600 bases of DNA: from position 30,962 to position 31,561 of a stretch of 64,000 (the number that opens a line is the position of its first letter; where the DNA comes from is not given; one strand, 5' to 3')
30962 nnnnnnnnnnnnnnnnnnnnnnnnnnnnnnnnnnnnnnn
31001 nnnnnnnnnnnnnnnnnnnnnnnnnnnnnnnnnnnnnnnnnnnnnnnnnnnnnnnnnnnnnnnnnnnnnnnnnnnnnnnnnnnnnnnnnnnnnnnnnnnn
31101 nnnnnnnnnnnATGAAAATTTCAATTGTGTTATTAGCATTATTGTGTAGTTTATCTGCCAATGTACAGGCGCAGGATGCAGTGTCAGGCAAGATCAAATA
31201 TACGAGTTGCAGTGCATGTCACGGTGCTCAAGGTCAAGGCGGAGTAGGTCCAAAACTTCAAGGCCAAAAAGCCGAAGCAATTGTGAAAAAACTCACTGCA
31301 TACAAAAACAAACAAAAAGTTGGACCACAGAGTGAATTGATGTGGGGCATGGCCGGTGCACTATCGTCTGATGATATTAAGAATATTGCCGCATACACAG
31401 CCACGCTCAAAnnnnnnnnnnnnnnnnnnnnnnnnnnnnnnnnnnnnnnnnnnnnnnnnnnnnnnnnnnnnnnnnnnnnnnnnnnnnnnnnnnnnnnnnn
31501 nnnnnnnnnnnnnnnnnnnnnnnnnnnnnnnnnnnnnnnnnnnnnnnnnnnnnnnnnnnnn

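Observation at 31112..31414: Phage-encoded secreted c-type cytochrome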

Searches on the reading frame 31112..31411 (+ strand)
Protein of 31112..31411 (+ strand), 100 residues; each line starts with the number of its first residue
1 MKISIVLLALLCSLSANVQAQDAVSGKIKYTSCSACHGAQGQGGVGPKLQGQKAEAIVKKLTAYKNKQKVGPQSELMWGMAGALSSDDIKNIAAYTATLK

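Call 3: search_protein_families(library=pfam, proteins=[window:31112-31411:+], max_evalue=1)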
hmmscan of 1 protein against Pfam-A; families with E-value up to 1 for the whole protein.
window:31112-31411:+ (100 aa): 2 families
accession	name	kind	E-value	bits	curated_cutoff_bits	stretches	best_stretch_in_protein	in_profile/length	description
PF00034.26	Cytochrom_C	-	1.3e-09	39.6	21.3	1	27-99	5-89/90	Cytochrome c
PF13442.11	Cytochrome_CBB3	-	4.4e-07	30.6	27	1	31-95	12-67/68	Cytochrome C oxidase, cbb3-type, subunit III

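Call 4: search_protein_families(library=ncbifam, proteins=[window:31112-31411:+], max_evalue=1)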
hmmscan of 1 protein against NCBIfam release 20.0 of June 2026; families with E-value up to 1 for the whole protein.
window:31112-31411:+ (100 aa): 15 families
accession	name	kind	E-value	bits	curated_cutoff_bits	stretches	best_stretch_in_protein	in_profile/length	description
TIGR04485.1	thiosulf_SoxX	equivalog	1.4e-06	28.9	61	1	31-98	3-77/78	sulfur oxidation c-type cytochrome SoxX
NF011054.0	PRK14486.1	equivalog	3.3e-06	26.8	447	1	24-98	216-289/294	putative bifunctional cbb3-type cytochrome c oxidase subunit II/cytochrome c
TIGR02603.1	CxxCH_TIGR02603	domain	5.8e-06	26.3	68.15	1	22-56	2-38/134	putative heme-binding domain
NF045773.1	cytochro_C550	exception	8.3e-06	25.7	125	1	22-61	49-88/118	cytochrome c550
NF043008.1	Cyt550_Brdyrhiz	equivalog_domain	8.8e-06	25.9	240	1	4-54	8-60/131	cytochrome c-550 CycA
NF045774.1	cytochro_C551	exception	5.1e-05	23.2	118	1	20-52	37-69/110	cytochrome c551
TIGR00782.1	ccoP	equivalog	0.00017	21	179.95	1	27-98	112-191/285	cytochrome-c oxidase, cbb3-type subunit III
NF045930.1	Cytc6PetJCyano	equivalog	0.00032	20.6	135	1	6-96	11-102/110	cytochrome c6 PetJ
NF050122.1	bc1_QcrC_actin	exception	0.00089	18.6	200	1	20-97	38-115/253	cytochrome bc1 complex diheme cytochrome c subunit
TIGR03872.1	cytochrome_MoxG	equivalog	0.0011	19.1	147.8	1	28-53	50-75/133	cytochrome c(L), periplasmic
TIGR04494.1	c550_PedF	equivalog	0.0041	17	122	1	29-98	57-129/133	cytochrome c-550 PedF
NF041895.1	choice_anch_V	domain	0.0072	16.4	42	1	7-60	2-53/150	choice-of-anchor V domain-containing protein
NF052248.1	SorU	equivalog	0.01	16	100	1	32-95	12-71/72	SorU family sulfite dehydrogenase c-type cytochrome subunit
NF043010.1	Cyt554_Nsmonas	equivalog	0.055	12.8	400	1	3-43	7-44/238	cytochrome c-550 CycA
NF049874.1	PdsA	exception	0.11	12.3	330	1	7-65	7-62/198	periplasmic diheme shuttle PdsA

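Call 5: search_protein_families(library=phrogs, proteins=[window:31112-31411:+], max_evalue=1)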
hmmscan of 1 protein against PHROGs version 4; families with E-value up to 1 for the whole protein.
window:31112-31411:+ (100 aa): 1 family
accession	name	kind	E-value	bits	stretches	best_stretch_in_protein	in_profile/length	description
phrog_6604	-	unknown function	0.09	14.1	0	16-40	41-64/70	-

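Call 6: search_solved_structures(query=window:31112-31411:+, max_evalue=1, show_alignments=3)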
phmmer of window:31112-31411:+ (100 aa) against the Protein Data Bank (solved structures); distinct sequences matched with E-value up to 1: 70 (the best 60 are shown).
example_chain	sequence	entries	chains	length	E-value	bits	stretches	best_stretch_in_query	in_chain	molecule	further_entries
2zzs_A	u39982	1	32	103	8.5e-18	67.6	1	3-100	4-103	Cytochrome c554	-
8yts_A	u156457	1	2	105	1.2e-14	57.5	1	5-96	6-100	Cytochrome C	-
1cno_A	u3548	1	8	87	7.9e-14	54.9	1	22-98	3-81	CYTOCHROME C552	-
6q2u_A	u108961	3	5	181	3.6e-13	52.8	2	21-99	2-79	Cytochrome c4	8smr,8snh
1h1o_A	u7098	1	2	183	5.9e-13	52.1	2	30-98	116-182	CYTOCHROME C-552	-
1etp_A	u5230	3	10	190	6e-13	52.1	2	21-98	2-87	CYTOCHROME C4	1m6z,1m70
4o1w_A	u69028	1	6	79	2.3e-11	47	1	22-100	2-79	Cytochrome c552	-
8uf3_A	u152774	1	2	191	3e-10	43.5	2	29-96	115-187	Cytochrome C4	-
5lo9_A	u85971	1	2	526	9.7e-10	41.8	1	31-98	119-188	Cytochrome C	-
1c53_A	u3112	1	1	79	5.2e-08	36.3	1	26-97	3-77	CYTOCHROME C553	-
1dvh_A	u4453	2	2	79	9.3e-06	29.1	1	26-97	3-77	CYTOCHROME C553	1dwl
2dvh_A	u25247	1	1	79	1e-05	29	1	26-97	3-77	CYTOCHROME C-553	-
1e08_E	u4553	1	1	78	1.1e-05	28.9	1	26-97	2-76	CYTOCHROME C553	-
5n1t_B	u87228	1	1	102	5.1e-05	26.7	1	8-97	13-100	Cytochrome C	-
6xkx_p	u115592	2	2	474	0.00025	24.5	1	21-56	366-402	Cbb3-type cytochrome c oxidase subunit CcoP,Cytochrome c-type cyt cy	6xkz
8smr_G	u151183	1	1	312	0.00093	22.7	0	24-96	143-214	Cbb3-type cytochrome c oxidase subunit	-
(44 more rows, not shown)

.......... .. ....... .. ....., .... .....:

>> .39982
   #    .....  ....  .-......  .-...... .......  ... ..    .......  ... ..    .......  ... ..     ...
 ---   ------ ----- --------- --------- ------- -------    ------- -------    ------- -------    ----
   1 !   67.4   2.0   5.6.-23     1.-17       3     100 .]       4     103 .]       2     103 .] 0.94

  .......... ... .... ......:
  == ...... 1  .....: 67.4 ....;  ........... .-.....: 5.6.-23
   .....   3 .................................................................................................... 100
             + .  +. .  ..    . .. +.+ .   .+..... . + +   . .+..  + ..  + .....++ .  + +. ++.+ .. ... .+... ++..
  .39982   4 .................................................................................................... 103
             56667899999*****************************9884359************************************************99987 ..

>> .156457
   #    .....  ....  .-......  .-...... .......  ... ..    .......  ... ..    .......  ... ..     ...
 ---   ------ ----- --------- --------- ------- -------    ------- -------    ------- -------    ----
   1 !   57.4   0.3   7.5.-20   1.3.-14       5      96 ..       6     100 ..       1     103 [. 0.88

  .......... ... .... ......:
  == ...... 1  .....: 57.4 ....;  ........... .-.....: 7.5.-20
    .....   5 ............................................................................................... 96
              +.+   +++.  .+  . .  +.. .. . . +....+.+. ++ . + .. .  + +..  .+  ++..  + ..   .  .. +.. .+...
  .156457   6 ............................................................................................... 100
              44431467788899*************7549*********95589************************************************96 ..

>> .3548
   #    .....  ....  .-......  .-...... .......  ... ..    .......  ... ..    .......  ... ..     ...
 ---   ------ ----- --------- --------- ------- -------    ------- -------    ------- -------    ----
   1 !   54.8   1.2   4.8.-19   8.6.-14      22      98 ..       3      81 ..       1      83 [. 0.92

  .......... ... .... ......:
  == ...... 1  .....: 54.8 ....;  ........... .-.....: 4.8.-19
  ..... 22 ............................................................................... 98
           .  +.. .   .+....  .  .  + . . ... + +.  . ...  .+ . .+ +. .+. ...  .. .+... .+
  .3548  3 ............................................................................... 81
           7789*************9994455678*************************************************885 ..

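Call 8: search_dna_similar(query=window:31112-31411:+, collection=phages, mode=protein, max_rows=40)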
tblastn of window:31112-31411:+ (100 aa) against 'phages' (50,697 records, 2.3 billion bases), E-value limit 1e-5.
No match.

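Call 13: find_homologous_proteins(query=window:31112-31411:+, max_evalue=0.00001)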
Query window:31112-31411:+ (100 aa): 225 proteins with E <= 0.00001 among 233 candidates; the best 120 are listed.
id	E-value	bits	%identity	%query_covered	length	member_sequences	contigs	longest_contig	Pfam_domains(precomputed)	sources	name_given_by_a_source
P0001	3.5e-51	189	91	100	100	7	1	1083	PF13442.12,PF00034.27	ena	-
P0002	1.3e-50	187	88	100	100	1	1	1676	PF13442.12,PF00034.27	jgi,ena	jgi:cytochrome c553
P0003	1.5e-50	187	92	100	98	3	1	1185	PF13442.12,PF00034.27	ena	-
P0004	2.5e-50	186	92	100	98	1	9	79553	PF13442.12,PF00034.27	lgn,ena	-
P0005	2.7e-50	186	89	100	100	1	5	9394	PF13442.12,PF00034.27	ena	-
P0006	1.8e-49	183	92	100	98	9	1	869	PF13442.12,PF00034.27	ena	-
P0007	1.9e-46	174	88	100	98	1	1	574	PF13442.12,PF00034.27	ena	-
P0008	2.3e-46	173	88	100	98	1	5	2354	PF13442.12,PF00034.27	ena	-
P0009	2.5e-46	173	84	100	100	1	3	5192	PF13442.12,PF00034.27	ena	-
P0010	2.6e-46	173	81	100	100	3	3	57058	PF13442.12,PF00034.27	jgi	jgi:cytochrome c553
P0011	7.1e-46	172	87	100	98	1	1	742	PF13442.12,PF00034.27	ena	-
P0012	7.3e-46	172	86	100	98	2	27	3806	PF13442.12,PF00034.27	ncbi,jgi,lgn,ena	jgi:cytochrome c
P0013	1.5e-45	171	87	100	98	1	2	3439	PF13442.12,PF00034.27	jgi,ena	jgi:cytochrome c553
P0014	5.9e-45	169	82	100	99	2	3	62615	PF13442.12,PF00034.27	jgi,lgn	-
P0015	7.7e-45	168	85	100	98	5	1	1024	PF13442.12,PF00034.27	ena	-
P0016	1.1e-44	168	82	100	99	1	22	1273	PF13442.12,PF00034.27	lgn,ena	-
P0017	3.0e-44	167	81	100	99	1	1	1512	PF13442.12,PF00034.27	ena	-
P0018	3.4e-44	166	82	100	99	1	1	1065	PF13442.12,PF00034.27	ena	-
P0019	3.7e-44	166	81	100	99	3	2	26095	PF13442.12,PF00034.27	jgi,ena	-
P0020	1.1e-43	165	80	97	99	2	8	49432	PF13442.12,PF00034.27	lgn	-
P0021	1.2e-43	165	81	100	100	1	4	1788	PF13442.12,PF00034.27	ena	-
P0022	1.4e-43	164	82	100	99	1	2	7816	PF13442.12,PF00034.27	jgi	-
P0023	1.4e-43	164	82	100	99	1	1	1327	PF13442.12,PF00034.27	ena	-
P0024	2.2e-43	164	81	100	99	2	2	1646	PF13442.12,PF00034.27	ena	-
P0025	3.2e-43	163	81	100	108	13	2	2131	PF13442.12,PF00034.27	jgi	jgi:cytochrome c553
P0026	4.4e-43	163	82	100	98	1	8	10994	PF13442.12,PF00034.27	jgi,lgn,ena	-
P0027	6.1e-43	162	79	100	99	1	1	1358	PF13442.12,PF00034.27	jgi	-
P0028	1.2e-42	161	79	100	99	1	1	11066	PF13442.12,PF00034.27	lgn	-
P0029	1.2e-42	161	80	100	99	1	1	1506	PF13442.12,PF00034.27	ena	-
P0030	1.3e-42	161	79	100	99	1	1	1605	PF13442.12,PF00034.27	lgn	-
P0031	1.4e-42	161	79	100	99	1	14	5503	PF13442.12,PF00034.27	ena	-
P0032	1.8e-42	161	80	100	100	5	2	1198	PF13442.12,PF00034.27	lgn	-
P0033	2.3e-42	161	79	100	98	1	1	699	PF13442.12,PF00034.27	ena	-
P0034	2.4e-42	161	79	100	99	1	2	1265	PF13442.12,PF00034.27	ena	-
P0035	2.7e-42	160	78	100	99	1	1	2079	PF13442.12,PF00034.27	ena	-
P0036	2.8e-42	160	79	100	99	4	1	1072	PF13442.12,PF00034.27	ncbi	-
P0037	2.9e-42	160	76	100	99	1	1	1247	PF13442.12,PF00034.27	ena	-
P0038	3.9e-42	160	77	98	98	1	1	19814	PF13442.12,PF00034.27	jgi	jgi:cytochrome c553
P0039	4.2e-42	160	77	97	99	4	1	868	PF13442.12,PF00034.27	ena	-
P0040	5.5e-42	159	78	100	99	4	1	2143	PF13442.12,PF00034.27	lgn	-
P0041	6.9e-42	159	78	100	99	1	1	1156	PF13442.12,PF00034.27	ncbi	-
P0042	9.6e-42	159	79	100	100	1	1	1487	PF13442.12,PF00034.27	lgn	-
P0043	1.2e-41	158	78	100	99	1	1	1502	PF13442.12,PF00034.27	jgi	jgi:cytochrome c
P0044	1.6e-41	158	79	100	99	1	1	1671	PF13442.12,PF00034.27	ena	-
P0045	1.6e-41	158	75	97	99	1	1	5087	PF13442.12,PF00034.27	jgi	jgi:cytochrome c553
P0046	1.7e-41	158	78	100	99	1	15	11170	PF13442.12,PF00034.27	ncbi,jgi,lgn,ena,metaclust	jgi:cytochrome c|metaclust:\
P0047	1.8e-41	158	77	96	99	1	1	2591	PF13442.12,PF00034.27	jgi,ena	jgi:cytochrome c553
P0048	2.1e-41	158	77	100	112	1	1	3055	PF13442.12,PF00034.27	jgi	jgi:cytochrome c553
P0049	2.1e-41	157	78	100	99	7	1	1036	PF13442.12,PF00034.27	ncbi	-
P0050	2.7e-41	157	78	100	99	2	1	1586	PF13442.12,PF00034.27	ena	-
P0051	3.1e-41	157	80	100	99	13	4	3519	PF13442.12,PF00034.27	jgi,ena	jgi:cytochrome c553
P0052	4.2e-41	157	77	100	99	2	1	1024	PF13442.12,PF00034.27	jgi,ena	jgi:cytochrome c553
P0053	4.8e-41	156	80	100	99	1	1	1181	PF13442.12,PF00034.27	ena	-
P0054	5.4e-41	156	76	100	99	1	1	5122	PF13442.12,PF00034.27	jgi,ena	jgi:cytochrome c553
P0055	5.4e-41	156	78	100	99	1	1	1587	PF13442.12,PF00034.27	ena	-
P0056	6.4e-41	156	80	100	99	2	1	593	PF13442.12,PF00034.27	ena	-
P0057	8.7e-41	156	78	100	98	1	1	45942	PF13442.12,PF00034.27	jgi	-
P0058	1.1e-40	155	78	97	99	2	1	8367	PF13442.12,PF00034.27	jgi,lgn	-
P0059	1.2e-40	155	77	97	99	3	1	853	PF13442.12,PF00034.27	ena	-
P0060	1.2e-40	155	76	100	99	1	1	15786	PF13442.12,PF00034.27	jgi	jgi:cytochrome c553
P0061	1.3e-40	155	76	96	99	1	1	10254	PF13442.12,PF00034.27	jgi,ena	-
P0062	1.3e-40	155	76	97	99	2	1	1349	PF13442.12,PF00034.27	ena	-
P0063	1.6e-40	155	76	100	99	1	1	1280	PF13442.12,PF00034.27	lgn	-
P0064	2.0e-40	154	76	100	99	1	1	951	PF00034.27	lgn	-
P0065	2.4e-40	154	76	97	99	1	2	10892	PF13442.12,PF00034.27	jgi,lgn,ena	-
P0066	2.5e-40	154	76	100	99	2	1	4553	PF13442.12,PF00034.27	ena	-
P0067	2.7e-40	154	76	100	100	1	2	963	PF13442.12,PF00034.27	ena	-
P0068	3.0e-40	154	73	97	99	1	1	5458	PF00034.27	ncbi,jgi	jgi:cytochrome c553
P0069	3.5e-40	154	76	100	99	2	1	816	PF13442.12,PF00034.27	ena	-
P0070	4.9e-40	153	75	96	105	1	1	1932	PF13442.12,PF00034.27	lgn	-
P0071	6.1e-40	153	75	95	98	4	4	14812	PF13442.12,PF00034.27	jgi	jgi:cytochrome c553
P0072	7.2e-40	153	76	100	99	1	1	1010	PF13442.12,PF00034.27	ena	-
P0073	8.1e-40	152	77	95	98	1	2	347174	PF13442.12,PF00034.27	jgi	jgi:cytochrome c553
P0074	8.2e-40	152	74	100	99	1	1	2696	PF13442.12,PF00034.27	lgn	-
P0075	8.6e-40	152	76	100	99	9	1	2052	PF13442.12,PF00034.27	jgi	-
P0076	1.0e-39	152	75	100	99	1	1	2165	PF13442.12,PF00034.27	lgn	-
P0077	1.0e-39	152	76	95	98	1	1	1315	PF13442.12,PF00034.27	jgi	jgi:cytochrome c553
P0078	1.1e-39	152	79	100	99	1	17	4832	PF13442.12,PF00034.27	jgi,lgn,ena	-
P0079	1.7e-39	151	73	98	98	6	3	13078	PF13442.12,PF00034.27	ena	-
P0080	2.3e-39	151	77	100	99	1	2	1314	PF13442.12,PF00034.27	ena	-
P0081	2.9e-39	151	76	97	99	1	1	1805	PF13442.12,PF00034.27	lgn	-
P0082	4.1e-39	150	73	100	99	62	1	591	PF13442.12,PF00034.27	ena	-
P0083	4.4e-39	150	71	98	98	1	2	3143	PF13442.12,PF00034.27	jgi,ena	-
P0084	4.8e-39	150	77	96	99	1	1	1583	PF13442.12,PF00034.27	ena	-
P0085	7.0e-39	149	73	97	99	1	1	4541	PF13442.12,PF00034.27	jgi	jgi:cytochrome c553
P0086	7.9e-39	149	73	97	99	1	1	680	PF13442.12,PF00034.27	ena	-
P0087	8.0e-39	149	75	95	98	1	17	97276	PF00034.27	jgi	-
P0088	8.4e-39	149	73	97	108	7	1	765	PF13442.12,PF00034.27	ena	-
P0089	9.3e-39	149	72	99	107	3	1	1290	PF13442.12,PF00034.27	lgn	-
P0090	9.4e-39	149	73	97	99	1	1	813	PF13442.12,PF00034.27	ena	-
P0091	1.1e-38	149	76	95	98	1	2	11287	PF13442.12,PF00034.27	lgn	-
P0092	1.2e-38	149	71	100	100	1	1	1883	PF13442.12,PF00034.27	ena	-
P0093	2.0e-38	148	74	100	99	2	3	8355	PF13442.12,PF00034.27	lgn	-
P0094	4.4e-38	147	72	100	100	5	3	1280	PF13442.12,PF00034.27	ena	-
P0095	4.5e-38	147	76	100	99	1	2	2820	PF13442.12,PF00034.27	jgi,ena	jgi:cytochrome c553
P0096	5.3e-38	147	72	97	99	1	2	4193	PF13442.12,PF00034.27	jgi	jgi:cytochrome c553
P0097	5.3e-38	147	74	97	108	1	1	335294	PF13442.12,PF00034.27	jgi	jgi:cytochrome c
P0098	5.4e-38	147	75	100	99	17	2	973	PF13442.12,PF00034.27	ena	-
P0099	5.8e-38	147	71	98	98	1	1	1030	PF13442.12,PF00034.27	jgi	jgi:cytochrome c553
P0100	6.1e-38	146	72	97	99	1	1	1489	PF13442.12,PF00034.27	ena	-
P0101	6.1e-38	146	70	97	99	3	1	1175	PF13442.12,PF00034.27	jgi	-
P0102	6.1e-38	146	71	97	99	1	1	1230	PF13442.12,PF00034.27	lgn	-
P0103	6.3e-38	146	75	100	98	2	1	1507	PF13442.12,PF00034.27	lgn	-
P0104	6.4e-38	146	72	95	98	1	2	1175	PF13442.12,PF00034.27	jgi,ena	jgi:cytochrome c553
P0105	6.4e-38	146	73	100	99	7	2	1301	PF13442.12,PF00034.27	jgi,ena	jgi:cytochrome c553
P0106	9.7e-38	146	72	97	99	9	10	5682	PF13442.12,PF00034.27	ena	-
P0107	1.3e-37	145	71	97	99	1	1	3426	PF13442.12,PF00034.27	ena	-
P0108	2.0e-37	145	70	100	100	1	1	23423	PF13442.12,PF00034.27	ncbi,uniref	ncbi:c-type cytochrome [Haliscomenobacter sp.]|uniref:c-type cytochrome n=1 Tax=Haliscomenobacter sp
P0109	2.4e-37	145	74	95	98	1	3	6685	PF13442.12,PF00034.27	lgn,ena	-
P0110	2.4e-37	145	73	100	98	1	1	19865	PF13442.12,PF00034.27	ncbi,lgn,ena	-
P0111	2.4e-37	145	71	100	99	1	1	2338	PF13442.12,PF00034.27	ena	-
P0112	2.4e-37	145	74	97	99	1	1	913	PF13442.12,PF00034.27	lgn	-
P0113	2.4e-37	145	74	95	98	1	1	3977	PF13442.12,PF00034.27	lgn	-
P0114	2.9e-37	144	73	95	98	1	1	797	PF13442.12,PF00034.27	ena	-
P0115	4.5e-37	144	72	97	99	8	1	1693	PF13442.12,PF00034.27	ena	-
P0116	4.8e-37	144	70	100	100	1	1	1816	PF13442.12,PF00034.27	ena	-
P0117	5.3e-37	143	72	100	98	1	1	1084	PF13442.12,PF00034.27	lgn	-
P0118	5.5e-37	143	72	95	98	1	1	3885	PF13442.12,PF00034.27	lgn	-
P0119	5.8e-37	143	69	96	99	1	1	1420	PF13442.12,PF00034.27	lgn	-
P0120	6.1e-37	143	72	95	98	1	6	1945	PF13442.12,PF00034.27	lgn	-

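Call 14: find_related_loci(query=window:31112-31411:+, collection=viral_contigs, flank=10000)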
Query window:31112-31411:+ (100 aa) in viral_contigs; peptide patterns used: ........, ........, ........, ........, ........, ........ (x = any residue, [..] = any of these).
64 stretches matched a pattern; 41 encode a relative of the query (tblastn E <= 1e-3); 41 distinct loci.
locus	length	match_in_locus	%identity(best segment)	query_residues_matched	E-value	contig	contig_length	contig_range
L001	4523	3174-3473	100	1-100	1e-62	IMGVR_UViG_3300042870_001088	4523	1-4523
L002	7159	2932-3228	78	1-100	2e-47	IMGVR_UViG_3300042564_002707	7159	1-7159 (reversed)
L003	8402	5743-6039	78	1-100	2e-47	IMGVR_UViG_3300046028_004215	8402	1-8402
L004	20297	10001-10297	77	2-100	5e-46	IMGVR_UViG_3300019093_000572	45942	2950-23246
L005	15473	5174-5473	72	1-100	1e-44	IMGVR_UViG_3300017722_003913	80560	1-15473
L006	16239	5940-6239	72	1-100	1e-44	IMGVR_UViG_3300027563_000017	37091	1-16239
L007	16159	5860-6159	72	1-100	1e-44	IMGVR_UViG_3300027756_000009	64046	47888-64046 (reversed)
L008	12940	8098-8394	74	1-100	8e-44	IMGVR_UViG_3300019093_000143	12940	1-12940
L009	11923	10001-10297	74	1-100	1e-43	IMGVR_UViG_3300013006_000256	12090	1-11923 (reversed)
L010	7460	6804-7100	71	2-100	3e-43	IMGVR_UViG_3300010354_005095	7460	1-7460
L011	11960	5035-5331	78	1-100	4e-42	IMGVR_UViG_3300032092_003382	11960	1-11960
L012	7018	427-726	65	1-100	2e-40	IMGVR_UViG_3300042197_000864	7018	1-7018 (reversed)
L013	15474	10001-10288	64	5-100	1e-37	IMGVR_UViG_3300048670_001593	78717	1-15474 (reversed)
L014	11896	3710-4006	70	1-100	1e-36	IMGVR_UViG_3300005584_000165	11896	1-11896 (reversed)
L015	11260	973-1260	71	5-100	2e-36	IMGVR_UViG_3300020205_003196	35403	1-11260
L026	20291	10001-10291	66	4-100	2e-30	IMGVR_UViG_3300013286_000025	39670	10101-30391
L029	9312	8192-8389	58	30-95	5e-23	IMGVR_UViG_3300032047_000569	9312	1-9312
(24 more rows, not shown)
